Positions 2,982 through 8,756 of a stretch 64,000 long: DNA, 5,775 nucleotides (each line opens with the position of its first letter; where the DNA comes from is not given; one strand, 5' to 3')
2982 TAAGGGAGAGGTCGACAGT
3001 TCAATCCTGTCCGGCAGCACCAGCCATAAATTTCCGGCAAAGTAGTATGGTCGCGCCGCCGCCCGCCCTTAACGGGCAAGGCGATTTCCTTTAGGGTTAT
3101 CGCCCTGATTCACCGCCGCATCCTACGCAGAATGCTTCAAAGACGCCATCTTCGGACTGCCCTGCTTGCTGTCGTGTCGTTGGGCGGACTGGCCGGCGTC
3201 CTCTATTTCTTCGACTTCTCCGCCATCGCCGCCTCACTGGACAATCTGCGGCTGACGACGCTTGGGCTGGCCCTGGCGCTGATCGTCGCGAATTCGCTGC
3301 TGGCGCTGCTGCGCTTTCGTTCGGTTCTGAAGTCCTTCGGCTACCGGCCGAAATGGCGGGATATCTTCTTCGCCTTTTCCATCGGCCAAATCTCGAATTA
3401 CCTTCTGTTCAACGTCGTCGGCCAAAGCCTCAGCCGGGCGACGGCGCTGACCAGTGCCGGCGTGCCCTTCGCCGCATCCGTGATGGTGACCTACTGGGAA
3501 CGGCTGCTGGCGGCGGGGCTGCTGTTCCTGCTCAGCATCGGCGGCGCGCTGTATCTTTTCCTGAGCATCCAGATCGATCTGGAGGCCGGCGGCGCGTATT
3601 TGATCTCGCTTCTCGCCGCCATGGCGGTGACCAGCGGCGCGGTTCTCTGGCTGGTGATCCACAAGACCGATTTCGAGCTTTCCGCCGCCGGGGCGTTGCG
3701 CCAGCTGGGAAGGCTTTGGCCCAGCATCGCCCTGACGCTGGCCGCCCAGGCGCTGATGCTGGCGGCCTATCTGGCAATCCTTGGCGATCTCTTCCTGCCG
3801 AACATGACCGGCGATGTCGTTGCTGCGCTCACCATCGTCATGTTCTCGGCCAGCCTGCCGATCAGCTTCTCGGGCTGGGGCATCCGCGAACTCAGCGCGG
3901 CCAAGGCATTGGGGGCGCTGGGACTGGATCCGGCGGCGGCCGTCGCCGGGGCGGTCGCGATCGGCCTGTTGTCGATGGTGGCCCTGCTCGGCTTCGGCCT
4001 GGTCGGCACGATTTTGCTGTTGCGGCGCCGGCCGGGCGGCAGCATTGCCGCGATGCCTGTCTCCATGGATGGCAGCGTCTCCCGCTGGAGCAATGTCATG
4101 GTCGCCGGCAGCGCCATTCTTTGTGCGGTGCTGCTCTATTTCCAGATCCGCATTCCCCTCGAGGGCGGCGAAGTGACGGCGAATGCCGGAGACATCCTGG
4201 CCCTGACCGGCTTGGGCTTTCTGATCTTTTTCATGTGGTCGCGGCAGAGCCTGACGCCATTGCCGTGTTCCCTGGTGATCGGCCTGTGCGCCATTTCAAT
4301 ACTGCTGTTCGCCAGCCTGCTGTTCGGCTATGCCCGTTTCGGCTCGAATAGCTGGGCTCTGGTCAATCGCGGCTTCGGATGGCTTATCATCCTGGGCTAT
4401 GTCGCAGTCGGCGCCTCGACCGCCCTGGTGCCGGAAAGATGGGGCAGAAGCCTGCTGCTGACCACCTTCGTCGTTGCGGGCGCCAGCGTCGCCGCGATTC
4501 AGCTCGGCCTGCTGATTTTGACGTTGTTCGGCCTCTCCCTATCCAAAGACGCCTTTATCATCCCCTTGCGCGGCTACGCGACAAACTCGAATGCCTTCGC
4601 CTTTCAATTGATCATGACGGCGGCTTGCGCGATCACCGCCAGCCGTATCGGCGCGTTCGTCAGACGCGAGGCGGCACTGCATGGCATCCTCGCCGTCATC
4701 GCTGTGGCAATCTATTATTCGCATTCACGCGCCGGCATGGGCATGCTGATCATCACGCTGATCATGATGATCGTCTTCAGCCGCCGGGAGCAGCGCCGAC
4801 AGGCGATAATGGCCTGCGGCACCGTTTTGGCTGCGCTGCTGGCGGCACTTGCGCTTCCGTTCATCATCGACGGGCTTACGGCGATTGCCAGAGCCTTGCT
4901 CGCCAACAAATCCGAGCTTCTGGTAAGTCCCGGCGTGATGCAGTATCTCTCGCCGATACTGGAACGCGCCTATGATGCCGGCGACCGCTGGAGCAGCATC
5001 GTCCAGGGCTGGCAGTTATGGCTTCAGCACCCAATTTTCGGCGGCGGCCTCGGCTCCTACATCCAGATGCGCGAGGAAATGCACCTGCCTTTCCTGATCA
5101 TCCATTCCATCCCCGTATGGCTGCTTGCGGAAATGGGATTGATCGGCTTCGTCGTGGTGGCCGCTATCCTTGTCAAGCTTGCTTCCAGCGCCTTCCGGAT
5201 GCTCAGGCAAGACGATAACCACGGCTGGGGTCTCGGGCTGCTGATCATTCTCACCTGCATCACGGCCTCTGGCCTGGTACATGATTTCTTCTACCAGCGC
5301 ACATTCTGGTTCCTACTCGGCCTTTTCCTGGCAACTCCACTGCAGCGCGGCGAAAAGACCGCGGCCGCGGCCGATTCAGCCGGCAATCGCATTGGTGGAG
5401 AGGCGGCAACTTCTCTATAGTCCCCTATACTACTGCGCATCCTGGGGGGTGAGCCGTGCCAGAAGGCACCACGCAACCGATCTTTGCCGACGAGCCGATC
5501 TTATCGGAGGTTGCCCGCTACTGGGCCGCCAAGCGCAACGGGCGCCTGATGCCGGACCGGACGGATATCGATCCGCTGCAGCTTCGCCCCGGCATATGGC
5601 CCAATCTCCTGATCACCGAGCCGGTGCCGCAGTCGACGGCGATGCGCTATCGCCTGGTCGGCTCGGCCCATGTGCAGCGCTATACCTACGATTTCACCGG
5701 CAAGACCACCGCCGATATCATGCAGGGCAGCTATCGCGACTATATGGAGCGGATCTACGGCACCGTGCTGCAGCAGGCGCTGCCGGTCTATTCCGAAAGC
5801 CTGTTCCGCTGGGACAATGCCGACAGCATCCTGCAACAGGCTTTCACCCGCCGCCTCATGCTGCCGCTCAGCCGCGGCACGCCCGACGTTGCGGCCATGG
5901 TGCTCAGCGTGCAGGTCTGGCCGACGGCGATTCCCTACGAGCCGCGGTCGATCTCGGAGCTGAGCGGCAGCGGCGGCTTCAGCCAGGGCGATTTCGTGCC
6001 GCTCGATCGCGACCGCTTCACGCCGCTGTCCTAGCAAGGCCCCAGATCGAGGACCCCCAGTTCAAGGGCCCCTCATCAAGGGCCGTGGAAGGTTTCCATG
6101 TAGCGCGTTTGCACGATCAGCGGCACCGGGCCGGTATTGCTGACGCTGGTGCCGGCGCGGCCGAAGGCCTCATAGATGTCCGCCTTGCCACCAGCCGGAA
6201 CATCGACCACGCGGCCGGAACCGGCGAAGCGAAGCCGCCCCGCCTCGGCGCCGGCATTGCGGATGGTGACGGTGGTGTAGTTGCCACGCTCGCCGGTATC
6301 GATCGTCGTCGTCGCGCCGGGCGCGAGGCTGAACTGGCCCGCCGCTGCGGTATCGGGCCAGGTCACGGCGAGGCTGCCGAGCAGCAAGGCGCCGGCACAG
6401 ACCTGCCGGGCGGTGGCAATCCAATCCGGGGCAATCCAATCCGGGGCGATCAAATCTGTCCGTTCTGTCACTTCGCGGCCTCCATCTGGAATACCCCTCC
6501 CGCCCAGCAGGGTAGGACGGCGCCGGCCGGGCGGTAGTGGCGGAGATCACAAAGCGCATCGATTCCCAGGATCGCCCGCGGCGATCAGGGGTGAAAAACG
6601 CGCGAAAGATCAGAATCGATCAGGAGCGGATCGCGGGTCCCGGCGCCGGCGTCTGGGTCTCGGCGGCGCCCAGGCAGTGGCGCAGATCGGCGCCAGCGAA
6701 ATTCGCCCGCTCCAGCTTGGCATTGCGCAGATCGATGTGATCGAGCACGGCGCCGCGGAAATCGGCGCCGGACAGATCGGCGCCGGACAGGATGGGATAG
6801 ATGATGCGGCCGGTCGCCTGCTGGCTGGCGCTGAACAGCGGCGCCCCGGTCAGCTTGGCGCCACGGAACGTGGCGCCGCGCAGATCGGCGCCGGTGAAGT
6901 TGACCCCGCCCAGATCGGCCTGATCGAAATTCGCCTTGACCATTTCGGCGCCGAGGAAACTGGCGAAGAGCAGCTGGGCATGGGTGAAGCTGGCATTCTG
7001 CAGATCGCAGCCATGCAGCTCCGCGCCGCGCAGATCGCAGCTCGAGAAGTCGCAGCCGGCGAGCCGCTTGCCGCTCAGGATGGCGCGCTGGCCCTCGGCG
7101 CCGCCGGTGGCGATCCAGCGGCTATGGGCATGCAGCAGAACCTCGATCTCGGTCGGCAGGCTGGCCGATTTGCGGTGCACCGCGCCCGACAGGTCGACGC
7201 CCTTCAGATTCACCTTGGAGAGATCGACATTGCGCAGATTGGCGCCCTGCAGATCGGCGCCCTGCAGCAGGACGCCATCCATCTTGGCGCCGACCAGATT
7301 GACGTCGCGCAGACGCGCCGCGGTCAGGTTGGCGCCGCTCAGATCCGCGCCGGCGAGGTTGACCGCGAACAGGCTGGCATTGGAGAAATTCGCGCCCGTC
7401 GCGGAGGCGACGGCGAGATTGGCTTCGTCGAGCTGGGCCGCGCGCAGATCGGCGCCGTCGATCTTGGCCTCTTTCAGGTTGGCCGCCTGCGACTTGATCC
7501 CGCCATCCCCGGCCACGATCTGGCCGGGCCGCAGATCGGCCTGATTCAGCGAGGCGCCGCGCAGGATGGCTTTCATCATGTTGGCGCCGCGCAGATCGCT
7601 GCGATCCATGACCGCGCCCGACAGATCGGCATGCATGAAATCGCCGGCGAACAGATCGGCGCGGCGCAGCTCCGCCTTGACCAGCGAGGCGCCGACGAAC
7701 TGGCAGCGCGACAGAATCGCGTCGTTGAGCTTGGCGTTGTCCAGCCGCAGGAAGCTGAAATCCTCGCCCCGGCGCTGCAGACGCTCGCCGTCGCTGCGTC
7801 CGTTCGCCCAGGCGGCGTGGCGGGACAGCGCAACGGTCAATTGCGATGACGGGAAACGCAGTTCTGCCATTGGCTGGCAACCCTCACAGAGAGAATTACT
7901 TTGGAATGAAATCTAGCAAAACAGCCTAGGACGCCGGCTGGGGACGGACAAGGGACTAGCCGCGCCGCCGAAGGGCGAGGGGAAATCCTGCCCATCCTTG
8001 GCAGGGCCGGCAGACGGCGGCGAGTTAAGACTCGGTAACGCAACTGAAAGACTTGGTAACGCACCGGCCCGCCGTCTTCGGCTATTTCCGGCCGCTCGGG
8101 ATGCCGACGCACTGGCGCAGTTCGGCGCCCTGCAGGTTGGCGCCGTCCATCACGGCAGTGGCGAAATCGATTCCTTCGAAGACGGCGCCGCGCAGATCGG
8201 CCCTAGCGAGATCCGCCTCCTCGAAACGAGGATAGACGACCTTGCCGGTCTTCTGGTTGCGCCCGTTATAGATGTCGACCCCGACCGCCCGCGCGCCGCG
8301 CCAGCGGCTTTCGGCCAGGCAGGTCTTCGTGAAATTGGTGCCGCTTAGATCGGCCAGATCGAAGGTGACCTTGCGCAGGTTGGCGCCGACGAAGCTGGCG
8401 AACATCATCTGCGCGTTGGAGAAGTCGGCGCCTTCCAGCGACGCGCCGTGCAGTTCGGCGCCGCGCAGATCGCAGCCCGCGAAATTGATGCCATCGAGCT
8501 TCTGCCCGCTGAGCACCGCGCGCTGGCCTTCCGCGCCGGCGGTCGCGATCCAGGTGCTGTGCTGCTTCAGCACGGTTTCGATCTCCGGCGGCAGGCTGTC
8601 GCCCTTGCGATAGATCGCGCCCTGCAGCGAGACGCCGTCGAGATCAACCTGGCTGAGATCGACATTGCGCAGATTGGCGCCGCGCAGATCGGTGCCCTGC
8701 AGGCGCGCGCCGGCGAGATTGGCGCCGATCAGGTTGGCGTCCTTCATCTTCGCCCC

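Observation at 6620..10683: Tandem trio of two-module pentapeptide-repeat proteins (best candidate for an undescribed system)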

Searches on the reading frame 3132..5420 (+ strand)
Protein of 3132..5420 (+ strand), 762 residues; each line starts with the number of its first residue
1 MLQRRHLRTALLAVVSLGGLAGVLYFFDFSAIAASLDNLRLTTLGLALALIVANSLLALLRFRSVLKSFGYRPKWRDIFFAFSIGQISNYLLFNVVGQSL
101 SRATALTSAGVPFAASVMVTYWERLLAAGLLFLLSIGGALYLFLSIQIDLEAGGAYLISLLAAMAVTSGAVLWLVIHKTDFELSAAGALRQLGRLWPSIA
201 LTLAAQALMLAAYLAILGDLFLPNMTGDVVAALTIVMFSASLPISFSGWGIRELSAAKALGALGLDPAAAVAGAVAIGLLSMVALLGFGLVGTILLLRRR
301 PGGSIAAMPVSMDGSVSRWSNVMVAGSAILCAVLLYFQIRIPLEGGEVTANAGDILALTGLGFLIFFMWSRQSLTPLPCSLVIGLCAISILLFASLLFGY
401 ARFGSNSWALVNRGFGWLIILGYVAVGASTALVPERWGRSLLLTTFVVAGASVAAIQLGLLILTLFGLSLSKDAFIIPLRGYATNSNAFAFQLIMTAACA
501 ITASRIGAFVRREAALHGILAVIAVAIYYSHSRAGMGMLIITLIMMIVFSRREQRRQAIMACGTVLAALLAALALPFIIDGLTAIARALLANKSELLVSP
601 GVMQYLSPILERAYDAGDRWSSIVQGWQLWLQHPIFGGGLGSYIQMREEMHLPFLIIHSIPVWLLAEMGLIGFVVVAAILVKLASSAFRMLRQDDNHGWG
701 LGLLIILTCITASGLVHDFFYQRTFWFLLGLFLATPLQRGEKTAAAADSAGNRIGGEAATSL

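Call 16: search_protein_families(library=pfam, proteins=[window:3132-5420:+], max_evalue=0.01)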
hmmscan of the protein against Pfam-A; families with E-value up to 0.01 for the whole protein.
window:3132-5420:+ (762 aa): 2 families
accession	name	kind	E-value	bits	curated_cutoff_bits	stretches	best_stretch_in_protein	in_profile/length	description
PF03706.18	LPG_synthase_TM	-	5e-17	62.8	33.4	1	15-286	3-299/302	Lysylphosphatidylglycerol synthase TM region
PF04932.20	Wzy_C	-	8.8e-14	52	31.7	1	520-676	3-148/149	O-Antigen ligase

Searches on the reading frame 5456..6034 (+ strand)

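Call 16: search_protein_families(library=pfam, proteins=[window:5456-6034:+], max_evalue=0.01)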
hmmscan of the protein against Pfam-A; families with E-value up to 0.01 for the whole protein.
window:5456-6034:+ (192 aa): 1 family
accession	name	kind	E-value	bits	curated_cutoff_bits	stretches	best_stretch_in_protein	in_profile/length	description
PF07310.19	PAS_5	-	5.2e-09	36.5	22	1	16-139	6-123/137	PAS domain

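Call 52: search_protein_families(library=padloc, proteins=[window:5456-6034:+], max_evalue=0.01)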
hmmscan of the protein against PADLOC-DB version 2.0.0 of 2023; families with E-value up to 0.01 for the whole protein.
window:5456-6034:+ (192 aa): 0 families

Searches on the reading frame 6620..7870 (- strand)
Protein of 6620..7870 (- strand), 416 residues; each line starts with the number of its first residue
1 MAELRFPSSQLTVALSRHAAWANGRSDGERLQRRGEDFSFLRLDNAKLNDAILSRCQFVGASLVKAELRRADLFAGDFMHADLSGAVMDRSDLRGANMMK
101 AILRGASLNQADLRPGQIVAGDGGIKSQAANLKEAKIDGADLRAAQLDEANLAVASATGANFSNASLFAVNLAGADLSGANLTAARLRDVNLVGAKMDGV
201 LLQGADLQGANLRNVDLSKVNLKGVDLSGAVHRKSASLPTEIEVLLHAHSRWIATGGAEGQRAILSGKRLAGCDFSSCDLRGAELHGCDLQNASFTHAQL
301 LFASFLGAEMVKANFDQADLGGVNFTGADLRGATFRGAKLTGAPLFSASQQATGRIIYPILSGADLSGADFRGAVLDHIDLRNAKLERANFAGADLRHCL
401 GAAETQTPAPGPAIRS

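Call 3: search_protein_families(library=pfam, proteins=[window:6620-7870:-], max_evalue=0.01)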
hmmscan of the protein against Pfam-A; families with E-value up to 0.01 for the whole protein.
window:6620-7870:- (416 aa): 4 families
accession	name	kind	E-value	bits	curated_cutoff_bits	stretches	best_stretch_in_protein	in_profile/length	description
PF00805.28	Pentapeptide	-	8e-72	236.7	20.2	9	364-399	1-36/40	Pentapeptide repeats (8 copies)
PF13599.13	Pentapeptide_4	-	1.2e-37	128.3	38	4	270-343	3-76/78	Pentapeptide repeat region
PF13576.12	Pentapeptide_3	-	1e-31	109.3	27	2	291-334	2-48/48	Pentapeptide repeats (9 copies)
PF25296.1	Decapeptide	-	6.5e-09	36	45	1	268-325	15-72/74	Decapeptide repeat region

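Call 4: search_protein_families(library=ncbifam, proteins=[window:6620-7870:-], max_evalue=0.01)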
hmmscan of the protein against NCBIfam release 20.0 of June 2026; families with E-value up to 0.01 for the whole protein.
window:6620-7870:- (416 aa): 19 families
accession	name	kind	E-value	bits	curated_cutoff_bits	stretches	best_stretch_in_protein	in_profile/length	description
NF047416.1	penta_HetL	equivalog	2.5e-51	174.2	260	3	37-197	49-213/218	heterocyst differentiation pentapeptide repeat protein HetL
NF052603.1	penta_Alr5209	equivalog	2e-48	163.2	125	6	312-396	12-95/113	Alr5209 family pentapeptide repeat protein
NF011744.0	PRK15197.1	equivalog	1.8e-36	125.8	274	3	130-237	169-277/291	SPI-2 type III secretion system effector PipB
NF000349.1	mfpA_AE000516.2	equivalog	1.1e-31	110.1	360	3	261-394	25-157/183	pentapeptide repeat protein MfpA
NF011743.0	PRK15196.1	equivalog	8.3e-31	107.1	354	3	256-398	190-326/350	type III secretion system effector PipB2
NF033086.2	penta_rpt_Qnr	equivalog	3.1e-26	92.4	240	3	264-397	11-149/211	Qnr family pentapeptide repeat protein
NF000071.4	penta_rpt_QnrA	exception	1.3e-22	80.6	450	3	269-396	27-154/218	QnrA family quinolone resistance pentapeptide repeat protein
NF000420.1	penta_rpt_QnrB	exception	1.9e-21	77.1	460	2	67-228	19-177/214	QnrB family quinolone resistance pentapeptide repeat protein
NF033375.2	penta_rpt_QnrE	exception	1.8e-20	73.9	480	2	53-228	10-177/214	QnrE family quinolone resistance pentapeptide repeat protein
NF000421.1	penta_rpt_QnrVC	exception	7.4e-20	71.8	460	2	132-226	49-198/218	QnrVC family quinolone resistance pentapeptide repeat protein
NF012152.0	penta_rpt_QnrC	exception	7.7e-20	71.8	500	2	47-227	17-199/221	QnrC family quinolone resistance pentapeptide repeat protein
NF000056.3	penta_rpt_QnrS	exception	1.5e-19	70.5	460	2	266-397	19-155/218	QnrS family quinolone resistance pentapeptide repeat protein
NF012151.0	penta_rpt_QnrAS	exception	2.6e-19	70.1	490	3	271-397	24-155/218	QnrAS family quinolone resistance pentapeptide repeat protein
NF000139.2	penta_rpt_QnrD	exception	5.3e-18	65.8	425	2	52-231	9-180/214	QnrD family quinolone resistance pentapeptide repeat protein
NF038182.1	penta_rpt_SmQnr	exception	3.4e-16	59.7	460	2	276-341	133-198/215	SmQnr family pentapeptide repeat protein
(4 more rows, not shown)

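Call 10: find_related_loci(query=A1, collection=genome_contigs, flank=8000)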
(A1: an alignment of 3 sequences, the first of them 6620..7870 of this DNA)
Query A1 (416 aa) in genome_contigs; peptide patterns used: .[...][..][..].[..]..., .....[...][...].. (x = any residue, [..] = any of these).
293 stretches matched a pattern; 33 encode a relative of the query (tblastn E <= 1e-3); 29 distinct loci.
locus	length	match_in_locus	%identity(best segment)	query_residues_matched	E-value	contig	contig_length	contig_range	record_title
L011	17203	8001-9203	82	1-401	0e+0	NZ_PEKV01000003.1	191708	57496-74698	MAG: Ferrovibrio sp. isolate EaCA-1 41, whole genome shotgun sequence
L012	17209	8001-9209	81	1-401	0e+0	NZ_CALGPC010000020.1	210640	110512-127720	MAG: uncultured Ferrovibrio sp. isolate SRR4028141_bin.89_CONCOCT_v1.1_MAG ERZ858510.69, whole genome shotgun sequence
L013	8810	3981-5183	81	1-401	0e+0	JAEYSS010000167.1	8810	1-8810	MAG: Proteobacteria bacterium isolate OH_CBlB_106 k127_1623969, whole genome shotgun sequence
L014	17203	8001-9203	80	1-401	0e+0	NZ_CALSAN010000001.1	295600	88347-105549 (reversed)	MAG: Ferrovibrio terrae isolate JJ-MO2A6-331-3-m1-bin361 JJ-MO2A6-331-C6, whole genome shotgun sequence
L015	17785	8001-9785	80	1-403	0e+0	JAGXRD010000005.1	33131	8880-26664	MAG: Alphaproteobacteria bacterium isolate CROMO_A_67 c_000000000148, whole genome shotgun sequence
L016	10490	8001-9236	79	1-409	0e+0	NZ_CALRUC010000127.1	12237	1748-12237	MAG: Ferrovibrio terrae isolate JJ-MA1B5-281-4-m1-bin327 JJ-MA1B5-281-C867, whole genome shotgun sequence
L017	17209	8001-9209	80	1-403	0e+0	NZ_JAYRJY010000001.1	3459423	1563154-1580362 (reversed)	MAG: Ferrovibrio sp. isolate SZ_szas3bin.2 NODE_1_length_3459423_cov_7.53432, whole genome shotgun sequence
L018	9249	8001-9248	79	1-413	0e+0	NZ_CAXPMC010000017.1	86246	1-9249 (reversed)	MAG: Ferrovibrio sp. isolate 02um_A1D0723_1.24 k127_66514, whole genome shotgun sequence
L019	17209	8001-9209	80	1-401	0e+0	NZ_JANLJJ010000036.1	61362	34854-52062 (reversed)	MAG: Ferrovibrio sp. isolate XYLBin6 XylDeg_M3_242_length_61362_cov_16, whole genome shotgun sequence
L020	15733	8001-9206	81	1-401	0e+0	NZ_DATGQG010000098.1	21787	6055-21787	MAG: Ferrovibrio sp. isolate SMAG_U10417 k141_3721418, whole genome shotgun sequence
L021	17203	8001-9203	78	1-401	0e+0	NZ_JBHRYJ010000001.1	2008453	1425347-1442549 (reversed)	Ferrovibrio xuzhouensis strain KCTC 42182 spades_K_25_97_1, whole genome shotgun sequence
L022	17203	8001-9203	80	1-401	0e+0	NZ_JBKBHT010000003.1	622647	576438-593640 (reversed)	MAG: Ferrovibrio sp. isolate 21H_026.bin.44 NODE_15_length_622647_cov_19.169228, whole genome shotgun sequence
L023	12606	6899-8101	82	1-401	0e+0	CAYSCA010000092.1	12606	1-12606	MAG TPA_asm: uncultured Rhodospirillaceae bacterium isolate SRP263527_co1_132 genome assembly, contig: NODE_4301_length_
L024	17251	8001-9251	81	1-401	0e+0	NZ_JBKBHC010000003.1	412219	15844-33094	MAG: Ferrovibrio sp. isolate 21I_052.bin.13 NODE_8_length_412219_cov_6.784944, whole genome shotgun sequence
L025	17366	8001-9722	81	1-401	0e+0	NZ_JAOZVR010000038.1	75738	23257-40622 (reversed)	MAG: Ferrovibrio sp. isolate bin D_3_1 D_3_3_216_length_75738_cov_8, whole genome shotgun sequence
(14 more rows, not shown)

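Call 52: search_protein_families(library=padloc, proteins=[window:6620-7870:-], max_evalue=0.01)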
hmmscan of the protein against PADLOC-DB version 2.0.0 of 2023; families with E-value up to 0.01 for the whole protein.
window:6620-7870:- (416 aa): 0 families

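Call 69: search_protein_families(library=phrogs, proteins=[window:6620-7870:-], max_evalue=0.001)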
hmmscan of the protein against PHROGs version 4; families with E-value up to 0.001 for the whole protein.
window:6620-7870:- (416 aa): 11 families
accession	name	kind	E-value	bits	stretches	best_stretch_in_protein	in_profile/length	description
phrog_31265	-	unknown function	3.9e-56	191.8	5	92-205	35-149/264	-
phrog_7713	-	unknown function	3e-55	185.3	8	185-230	30-75/103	-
phrog_923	-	unknown function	1e-46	160.2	4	240-350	770-876/990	-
phrog_15350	-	unknown function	7e-41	141.6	3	130-232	120-226/494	-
phrog_12514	-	unknown function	1.5e-31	110.9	4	263-339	169-245/287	-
phrog_30240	-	unknown function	5.1e-21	76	3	37-169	119-252/438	-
phrog_31567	-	unknown function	2.4e-17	64.3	0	172-199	45-72/151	-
phrog_7653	-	unknown function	8.3e-12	45.2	0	265-369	208-307/782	-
phrog_30747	-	unknown function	1.1e-05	25.6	0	286-388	12-113/431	-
phrog_28766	-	tail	0.00032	20.2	0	131-198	140-207/472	tail fiber protein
phrog_37032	-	unknown function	0.00069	20.5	0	271-314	6-50/110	-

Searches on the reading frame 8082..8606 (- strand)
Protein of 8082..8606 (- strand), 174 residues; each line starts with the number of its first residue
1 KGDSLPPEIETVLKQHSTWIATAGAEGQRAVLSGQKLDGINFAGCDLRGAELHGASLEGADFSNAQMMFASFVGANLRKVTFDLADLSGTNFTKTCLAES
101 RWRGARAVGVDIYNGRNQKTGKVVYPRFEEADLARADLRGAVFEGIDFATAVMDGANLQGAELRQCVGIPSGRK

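Call 88: find_homologous_proteins(query=window:8082-8606:-, max_evalue=0.00001)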
Query window:8082-8606:- (174 aa): 1675 proteins with E <= 0.00001 among 8000 candidates; the best 120 are listed.
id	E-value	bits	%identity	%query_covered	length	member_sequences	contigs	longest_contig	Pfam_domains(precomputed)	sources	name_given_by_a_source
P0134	7.8e-45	171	76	59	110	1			PF13576.13,PF13599.14,PF00805.29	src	-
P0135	4.1e-31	126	50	69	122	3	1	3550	PF13576.13,PF13599.14,PF00805.29,PF25296.2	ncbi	-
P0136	7.6e-27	112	73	43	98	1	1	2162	PF13576.13,PF13599.14,PF00805.29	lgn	-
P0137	4.1e-23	100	40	59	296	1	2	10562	PF13576.13,PF13599.14,PF00805.29,PF23894.3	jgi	jgi:uncharacterized protein YjbI with pentapeptide repeats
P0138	1.2e-18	86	36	91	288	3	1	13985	PF19062.6,PF13576.13,PF13599.14,PF00805.29,PF25296.2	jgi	-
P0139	7.7e-18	83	31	91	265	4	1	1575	PF13576.13,PF13599.14,PF00805.29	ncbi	-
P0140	1.3e-17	82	40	43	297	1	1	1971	PF13576.13,PF13599.14,PF00805.29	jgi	jgi:uncharacterized protein YjbI with pentapeptide repeats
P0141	1.5e-17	82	36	56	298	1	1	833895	PF13576.13,PF13599.14,PF00805.29,PF25296.2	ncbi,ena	-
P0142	4.7e-17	81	40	77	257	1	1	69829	PF13576.13,PF13599.14,PF00805.29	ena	-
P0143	6.8e-16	77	33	77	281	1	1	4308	PF13576.13,PF13599.14,PF00805.29,PF25296.2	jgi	jgi:uncharacterized protein YjbI with pentapeptide repeats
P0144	2.4e-15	75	33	94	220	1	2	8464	PF13576.13,PF13599.14,PF00805.29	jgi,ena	jgi:hypothetical protein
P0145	2.4e-15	75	34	76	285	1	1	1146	PF13576.13,PF13599.14,PF00805.29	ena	-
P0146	3.6e-15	74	32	95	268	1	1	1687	PF19062.6,PF13576.13,PF13599.14,PF00805.29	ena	-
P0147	5.1e-15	74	39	92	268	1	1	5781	PF13576.13,PF13599.14,PF00805.29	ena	-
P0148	6.9e-15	73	38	74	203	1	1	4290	PF13576.13,PF13599.14,PF00805.29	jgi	-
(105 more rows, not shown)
